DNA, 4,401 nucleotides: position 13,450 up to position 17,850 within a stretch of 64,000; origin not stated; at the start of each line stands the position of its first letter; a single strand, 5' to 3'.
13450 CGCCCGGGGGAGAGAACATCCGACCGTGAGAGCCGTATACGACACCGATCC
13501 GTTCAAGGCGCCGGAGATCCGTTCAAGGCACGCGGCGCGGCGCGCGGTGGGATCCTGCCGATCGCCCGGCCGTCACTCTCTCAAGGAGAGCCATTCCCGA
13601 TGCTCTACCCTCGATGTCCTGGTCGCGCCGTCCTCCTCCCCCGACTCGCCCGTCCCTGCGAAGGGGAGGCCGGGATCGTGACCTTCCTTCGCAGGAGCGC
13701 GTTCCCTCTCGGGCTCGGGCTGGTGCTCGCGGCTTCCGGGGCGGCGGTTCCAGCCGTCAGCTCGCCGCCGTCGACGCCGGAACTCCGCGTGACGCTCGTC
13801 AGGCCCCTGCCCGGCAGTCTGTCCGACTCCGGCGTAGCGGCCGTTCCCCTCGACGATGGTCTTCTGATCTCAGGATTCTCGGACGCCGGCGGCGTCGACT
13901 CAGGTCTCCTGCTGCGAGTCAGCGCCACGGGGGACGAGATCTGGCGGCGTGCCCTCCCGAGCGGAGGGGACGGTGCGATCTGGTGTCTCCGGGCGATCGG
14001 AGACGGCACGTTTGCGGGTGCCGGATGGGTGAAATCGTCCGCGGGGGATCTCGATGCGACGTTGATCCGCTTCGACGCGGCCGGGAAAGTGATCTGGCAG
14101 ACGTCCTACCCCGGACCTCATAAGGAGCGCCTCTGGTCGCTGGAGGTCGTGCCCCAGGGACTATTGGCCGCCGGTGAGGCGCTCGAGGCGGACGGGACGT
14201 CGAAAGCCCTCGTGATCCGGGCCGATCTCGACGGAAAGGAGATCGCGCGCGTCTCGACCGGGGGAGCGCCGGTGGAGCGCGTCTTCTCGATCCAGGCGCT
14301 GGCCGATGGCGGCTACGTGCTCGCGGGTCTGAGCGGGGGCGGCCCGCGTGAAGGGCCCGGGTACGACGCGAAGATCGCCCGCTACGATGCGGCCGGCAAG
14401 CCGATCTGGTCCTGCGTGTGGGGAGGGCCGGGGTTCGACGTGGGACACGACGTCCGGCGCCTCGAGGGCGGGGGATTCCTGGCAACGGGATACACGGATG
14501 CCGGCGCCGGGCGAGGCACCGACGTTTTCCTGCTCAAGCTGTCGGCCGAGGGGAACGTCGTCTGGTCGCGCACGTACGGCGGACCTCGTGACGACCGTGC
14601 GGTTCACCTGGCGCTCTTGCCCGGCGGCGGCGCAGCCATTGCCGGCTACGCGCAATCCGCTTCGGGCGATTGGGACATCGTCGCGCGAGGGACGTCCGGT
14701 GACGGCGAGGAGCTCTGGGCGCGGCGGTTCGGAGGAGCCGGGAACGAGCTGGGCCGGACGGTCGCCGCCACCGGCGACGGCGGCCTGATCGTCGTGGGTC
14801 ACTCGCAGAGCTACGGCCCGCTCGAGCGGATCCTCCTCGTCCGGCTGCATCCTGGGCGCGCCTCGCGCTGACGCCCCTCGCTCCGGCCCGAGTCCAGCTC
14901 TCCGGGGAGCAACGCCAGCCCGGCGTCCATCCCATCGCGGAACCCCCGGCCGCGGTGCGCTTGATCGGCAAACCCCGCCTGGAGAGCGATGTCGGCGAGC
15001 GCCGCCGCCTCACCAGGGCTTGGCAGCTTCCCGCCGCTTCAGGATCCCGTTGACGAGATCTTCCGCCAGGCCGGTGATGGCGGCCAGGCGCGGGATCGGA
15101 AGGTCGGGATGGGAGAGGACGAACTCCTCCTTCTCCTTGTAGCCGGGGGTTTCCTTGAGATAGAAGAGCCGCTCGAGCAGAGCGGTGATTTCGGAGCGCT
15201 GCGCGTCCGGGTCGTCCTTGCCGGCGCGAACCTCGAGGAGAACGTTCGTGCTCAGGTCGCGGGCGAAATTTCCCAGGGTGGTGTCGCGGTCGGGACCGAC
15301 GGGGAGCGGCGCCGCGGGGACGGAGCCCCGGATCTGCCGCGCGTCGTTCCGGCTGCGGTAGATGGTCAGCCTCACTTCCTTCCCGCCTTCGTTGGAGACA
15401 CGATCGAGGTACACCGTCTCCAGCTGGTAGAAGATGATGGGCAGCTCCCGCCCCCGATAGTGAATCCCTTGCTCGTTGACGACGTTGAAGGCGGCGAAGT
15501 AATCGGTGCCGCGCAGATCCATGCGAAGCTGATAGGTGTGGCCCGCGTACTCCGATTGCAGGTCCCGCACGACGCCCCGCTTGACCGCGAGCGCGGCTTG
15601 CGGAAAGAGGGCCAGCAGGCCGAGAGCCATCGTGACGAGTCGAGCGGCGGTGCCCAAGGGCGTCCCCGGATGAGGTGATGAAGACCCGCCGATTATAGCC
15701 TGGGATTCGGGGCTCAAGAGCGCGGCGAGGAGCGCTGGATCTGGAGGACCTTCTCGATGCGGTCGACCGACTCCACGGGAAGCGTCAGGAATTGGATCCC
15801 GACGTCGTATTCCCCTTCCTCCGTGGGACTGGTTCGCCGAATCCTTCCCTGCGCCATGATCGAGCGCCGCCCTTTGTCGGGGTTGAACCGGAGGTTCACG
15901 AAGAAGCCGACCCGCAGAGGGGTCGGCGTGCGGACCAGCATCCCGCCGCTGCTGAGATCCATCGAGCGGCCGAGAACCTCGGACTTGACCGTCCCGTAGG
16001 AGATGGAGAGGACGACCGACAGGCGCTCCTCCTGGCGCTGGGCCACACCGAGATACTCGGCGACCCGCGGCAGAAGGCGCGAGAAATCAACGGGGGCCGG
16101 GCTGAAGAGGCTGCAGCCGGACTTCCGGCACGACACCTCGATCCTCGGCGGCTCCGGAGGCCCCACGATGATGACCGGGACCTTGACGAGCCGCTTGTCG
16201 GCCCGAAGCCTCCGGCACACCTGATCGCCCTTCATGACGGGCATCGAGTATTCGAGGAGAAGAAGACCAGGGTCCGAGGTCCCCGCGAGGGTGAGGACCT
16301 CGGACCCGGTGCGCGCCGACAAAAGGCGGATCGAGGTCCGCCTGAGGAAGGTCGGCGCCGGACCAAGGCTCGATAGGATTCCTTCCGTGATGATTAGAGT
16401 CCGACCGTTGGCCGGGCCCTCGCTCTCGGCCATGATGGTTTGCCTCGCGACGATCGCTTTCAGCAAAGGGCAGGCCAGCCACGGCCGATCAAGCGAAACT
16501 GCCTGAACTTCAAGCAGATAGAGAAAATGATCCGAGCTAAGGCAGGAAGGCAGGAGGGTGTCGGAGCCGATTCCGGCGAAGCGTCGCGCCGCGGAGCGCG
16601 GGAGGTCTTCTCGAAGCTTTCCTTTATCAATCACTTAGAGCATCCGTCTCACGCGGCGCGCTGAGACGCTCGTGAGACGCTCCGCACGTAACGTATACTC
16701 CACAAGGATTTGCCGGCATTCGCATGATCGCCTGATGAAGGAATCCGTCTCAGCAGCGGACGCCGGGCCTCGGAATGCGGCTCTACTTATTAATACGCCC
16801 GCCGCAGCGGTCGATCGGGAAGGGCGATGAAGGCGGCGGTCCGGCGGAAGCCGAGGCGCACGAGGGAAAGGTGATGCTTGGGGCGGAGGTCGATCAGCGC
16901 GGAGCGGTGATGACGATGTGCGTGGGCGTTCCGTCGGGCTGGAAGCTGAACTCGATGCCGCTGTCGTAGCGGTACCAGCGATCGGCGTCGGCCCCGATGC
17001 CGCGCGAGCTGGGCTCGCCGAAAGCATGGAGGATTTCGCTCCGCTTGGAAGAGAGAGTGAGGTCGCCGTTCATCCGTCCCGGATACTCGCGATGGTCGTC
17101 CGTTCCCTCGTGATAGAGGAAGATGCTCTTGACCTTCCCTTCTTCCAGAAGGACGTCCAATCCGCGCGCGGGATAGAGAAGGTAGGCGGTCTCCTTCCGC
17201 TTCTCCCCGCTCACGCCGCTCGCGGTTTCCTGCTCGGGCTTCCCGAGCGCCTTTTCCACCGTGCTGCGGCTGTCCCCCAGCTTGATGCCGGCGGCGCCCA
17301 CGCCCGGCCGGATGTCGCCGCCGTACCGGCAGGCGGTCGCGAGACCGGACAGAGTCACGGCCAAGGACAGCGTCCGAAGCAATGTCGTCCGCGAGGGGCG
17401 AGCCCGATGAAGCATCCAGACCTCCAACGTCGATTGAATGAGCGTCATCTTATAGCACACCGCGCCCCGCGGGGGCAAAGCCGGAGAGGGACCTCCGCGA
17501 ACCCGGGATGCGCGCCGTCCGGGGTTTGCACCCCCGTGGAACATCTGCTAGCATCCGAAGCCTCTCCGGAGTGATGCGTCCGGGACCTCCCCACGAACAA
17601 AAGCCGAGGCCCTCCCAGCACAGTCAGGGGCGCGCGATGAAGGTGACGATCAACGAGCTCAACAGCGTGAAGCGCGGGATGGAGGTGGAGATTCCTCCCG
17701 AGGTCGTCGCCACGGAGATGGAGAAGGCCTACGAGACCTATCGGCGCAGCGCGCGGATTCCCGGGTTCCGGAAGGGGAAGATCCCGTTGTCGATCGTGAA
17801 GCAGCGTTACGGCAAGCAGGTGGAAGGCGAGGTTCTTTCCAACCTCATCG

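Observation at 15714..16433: PilZ c-di-GMP receptor fused to a receiver domain whose phospho-acceptor Asp is replaced by Glu (constitutive-mimic pseudo-receiver)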

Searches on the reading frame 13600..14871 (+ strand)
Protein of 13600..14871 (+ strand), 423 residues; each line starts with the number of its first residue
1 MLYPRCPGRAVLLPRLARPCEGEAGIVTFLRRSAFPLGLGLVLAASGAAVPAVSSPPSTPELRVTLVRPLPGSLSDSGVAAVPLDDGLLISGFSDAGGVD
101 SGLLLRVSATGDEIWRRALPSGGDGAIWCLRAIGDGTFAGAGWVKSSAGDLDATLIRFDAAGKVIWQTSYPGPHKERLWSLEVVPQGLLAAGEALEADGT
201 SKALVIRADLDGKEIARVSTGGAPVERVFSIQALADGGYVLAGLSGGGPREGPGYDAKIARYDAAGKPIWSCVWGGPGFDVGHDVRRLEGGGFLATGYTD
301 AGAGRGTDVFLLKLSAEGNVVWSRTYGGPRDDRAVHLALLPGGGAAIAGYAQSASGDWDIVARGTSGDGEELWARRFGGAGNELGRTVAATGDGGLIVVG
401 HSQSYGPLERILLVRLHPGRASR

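Call 3: search_protein_families(library=pfam, proteins=[window:13600-14871:+], max_evalue=1)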
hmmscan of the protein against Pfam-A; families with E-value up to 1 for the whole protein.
window:13600-14871:+ (423 aa): 1 family
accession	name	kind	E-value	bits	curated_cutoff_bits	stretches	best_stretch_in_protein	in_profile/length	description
PF17164.10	DUF5122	-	0.0065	17.1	27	1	392-418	2-28/36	Domain of unknown function (DUF5122) beta-propeller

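Call 6: search_protein_families(library=ncbifam, proteins=[window:13600-14871:+], max_evalue=1)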
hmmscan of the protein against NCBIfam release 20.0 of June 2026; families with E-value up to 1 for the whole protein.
window:13600-14871:+ (423 aa): 2 families
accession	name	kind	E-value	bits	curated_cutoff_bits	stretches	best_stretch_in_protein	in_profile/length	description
TIGR02608.1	delta_60_rpt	domain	1.6e-07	31.1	76.5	2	228-267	3-39/55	delta-60 repeat domain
NF047494.1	Lepto_SBBP_lipo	equivalog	0.00017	20.4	400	1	258-329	106-182/466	SBBP repeat beta-propeller lipoprotein, LipL53 family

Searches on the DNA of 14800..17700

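Call 13: search_rna_families(source=window, start=14800, end=17700, threshold=evalue, max_evalue=1)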
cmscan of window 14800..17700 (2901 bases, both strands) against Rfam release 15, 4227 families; matches with E-value up to 1: 0.
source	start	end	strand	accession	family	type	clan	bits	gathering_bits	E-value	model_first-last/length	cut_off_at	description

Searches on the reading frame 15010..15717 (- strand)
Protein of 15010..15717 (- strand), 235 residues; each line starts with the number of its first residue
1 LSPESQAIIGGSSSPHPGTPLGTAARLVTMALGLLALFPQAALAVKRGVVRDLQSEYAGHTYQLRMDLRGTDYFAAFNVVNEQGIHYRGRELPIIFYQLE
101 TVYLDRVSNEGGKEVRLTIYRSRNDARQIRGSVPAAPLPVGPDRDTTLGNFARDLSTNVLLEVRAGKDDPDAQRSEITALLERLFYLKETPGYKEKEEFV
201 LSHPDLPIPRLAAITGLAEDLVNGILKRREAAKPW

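Call 3: search_protein_families(library=pfam, proteins=[window:15010-15717:-], max_evalue=1)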
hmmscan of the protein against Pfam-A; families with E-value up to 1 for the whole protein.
window:15010-15717:- (235 aa): 0 families

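Call 6: search_protein_families(library=ncbifam, proteins=[window:15010-15717:-], max_evalue=1)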
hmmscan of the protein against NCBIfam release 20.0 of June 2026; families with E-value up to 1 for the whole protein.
window:15010-15717:- (235 aa): 0 families

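Call 27: find_homologous_proteins(query=window:15010-15645:-, max_evalue=0.001)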
Query window:15010-15645:- (211 aa): 25 proteins with E <= 0.001 among 1089 candidates.
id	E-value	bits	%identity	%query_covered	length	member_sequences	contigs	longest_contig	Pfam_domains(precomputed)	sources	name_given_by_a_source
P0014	6.8e-131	452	100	98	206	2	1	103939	-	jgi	jgi:hypothetical protein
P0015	1.3e-116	405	90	97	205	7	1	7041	-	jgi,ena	-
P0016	2.2e-97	343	75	94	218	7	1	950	-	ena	-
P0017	4.2e-97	342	73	99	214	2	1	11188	-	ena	-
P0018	4.3e-97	342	74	92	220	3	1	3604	-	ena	-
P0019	9.9e-97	341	75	93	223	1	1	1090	-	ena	-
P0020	2.8e-96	339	73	99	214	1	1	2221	-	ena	-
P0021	8.2e-94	331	73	91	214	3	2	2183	-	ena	-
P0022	9.0e-93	328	71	99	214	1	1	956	-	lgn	-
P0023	4.9e-89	315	70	91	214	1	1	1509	-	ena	-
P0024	6.4e-89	315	69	93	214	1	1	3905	-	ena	-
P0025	1.1e-88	314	72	89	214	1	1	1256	-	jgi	jgi:hypothetical protein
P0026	5.8e-88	312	66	100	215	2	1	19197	-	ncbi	-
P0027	1.1e-87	311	68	96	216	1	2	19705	-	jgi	jgi:hypothetical protein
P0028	1.4e-87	311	70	91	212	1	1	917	-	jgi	jgi:hypothetical protein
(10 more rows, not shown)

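Call 31: search_protein_families(library=pfam, alignment_id=A4, max_evalue=1)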
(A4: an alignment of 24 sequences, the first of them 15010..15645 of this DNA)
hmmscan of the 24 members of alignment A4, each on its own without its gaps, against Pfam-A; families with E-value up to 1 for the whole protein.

A. member 1, window:15010-15645:- (211 aa): 0 families

B. families by the number of members that match (of 24 scanned): 4 families
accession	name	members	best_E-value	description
PF22345.2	GLMA_C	1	0.042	GLMA, C-terminal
PF13551.12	HTH_29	1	0.082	Winged helix-turn helix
PF06643.16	DUF1158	1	0.16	Protein of unknown function (DUF1158)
PF12555.13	SteA-like_C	1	0.21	SteA-like C-terminal domain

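Call 32: search_solved_structures(query=A4, max_evalue=10)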
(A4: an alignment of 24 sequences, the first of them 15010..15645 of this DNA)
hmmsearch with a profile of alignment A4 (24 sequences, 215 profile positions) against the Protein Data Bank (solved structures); distinct sequences matched with E-value up to 10: 4.
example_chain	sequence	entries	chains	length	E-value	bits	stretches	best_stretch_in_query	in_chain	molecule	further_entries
3ul3_B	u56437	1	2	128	1.1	11.7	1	10-57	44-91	Thioredoxin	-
5gpk_A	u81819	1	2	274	1.2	11.5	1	42-100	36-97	Putative nucleosome assembly protein C36B7.08c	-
5gpl_A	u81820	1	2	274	1.2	11.5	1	42-100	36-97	Putative nucleosome assembly protein C36B7.08c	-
4z9c_A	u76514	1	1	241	1.2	11.5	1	35-103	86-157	Pertussis toxin-like subunit ArtA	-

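Call 40: predict_structure(alignment_id=A4)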
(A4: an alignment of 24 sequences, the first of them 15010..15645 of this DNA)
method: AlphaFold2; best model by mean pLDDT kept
length: 211 residues; sequences in the alignment: 24
mean_pLDDT: 75.5   pTM: 0.61
mean pLDDT of the five models: 75.5, 55.0, 53.6, 52.1, 50.4
residues with pLDDT >= 90: 31; 70-90: 117; 50-70: 40; < 50: 23
segments of 3 or more residues with pLDDT < 50: 13-17, 109-126
pLDDT, mean of each block of 10 residues (from residue 1): 52 51 85 85 76 83 79 86 84 84 61 38 52 88 86 91 68 89 86 86 78 53
secondary structure, 60 per line:
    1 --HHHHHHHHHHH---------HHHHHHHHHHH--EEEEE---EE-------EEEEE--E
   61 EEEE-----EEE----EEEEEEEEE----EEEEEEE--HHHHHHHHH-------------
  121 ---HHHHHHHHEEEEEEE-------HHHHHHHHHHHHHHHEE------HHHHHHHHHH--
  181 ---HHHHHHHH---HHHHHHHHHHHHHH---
elements in order: H3-13 H23-33 E36-40 E53-57 E60-64 E70-72 E77-85 E90-96 H99-107 H124-131 E132-138 H146-160 H169-178 H184-191 H195-208

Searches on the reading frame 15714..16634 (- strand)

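Call 3: search_protein_families(library=pfam, proteins=[window:15714-16634:-], max_evalue=1)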
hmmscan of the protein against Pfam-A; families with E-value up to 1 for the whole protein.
window:15714-16634:- (306 aa): 2 families
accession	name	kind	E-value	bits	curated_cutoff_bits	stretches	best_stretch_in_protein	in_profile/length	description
PF07238.19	PilZ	-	1.2e-14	54.9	22.5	1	199-295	2-98/102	PilZ domain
PF00072.30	Response_reg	-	3.4e-07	30.8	30.2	1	96-187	17-106/111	Response regulator receiver domain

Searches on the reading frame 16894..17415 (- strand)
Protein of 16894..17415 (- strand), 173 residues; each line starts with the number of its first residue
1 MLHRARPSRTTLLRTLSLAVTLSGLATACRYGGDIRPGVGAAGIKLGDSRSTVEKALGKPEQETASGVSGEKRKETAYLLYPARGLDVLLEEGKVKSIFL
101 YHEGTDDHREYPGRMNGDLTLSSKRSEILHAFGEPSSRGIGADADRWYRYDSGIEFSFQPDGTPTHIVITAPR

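Call 3: search_protein_families(library=pfam, proteins=[window:16894-17415:-], max_evalue=1)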
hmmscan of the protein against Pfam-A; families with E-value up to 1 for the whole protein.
window:16894-17415:- (173 aa): 3 families
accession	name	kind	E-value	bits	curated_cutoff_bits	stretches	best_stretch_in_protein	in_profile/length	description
PF14504.11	CAP_assoc_N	-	0.014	15.6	29.3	1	46-106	1-58/140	CAP-associated N-terminal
PF04355.18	BamE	-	0.039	14.2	23.2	0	44-60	12-28/71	Outer membrane protein assembly factor BamE domain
PF24880.1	DUF7738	-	0.15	13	24.6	0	44-121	16-88/103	Domain of unknown function (DUF7738)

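Call 6: search_protein_families(library=ncbifam, proteins=[window:16894-17415:-], max_evalue=1)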
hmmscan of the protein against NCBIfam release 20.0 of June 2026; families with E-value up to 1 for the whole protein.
window:16894-17415:- (173 aa): 0 families
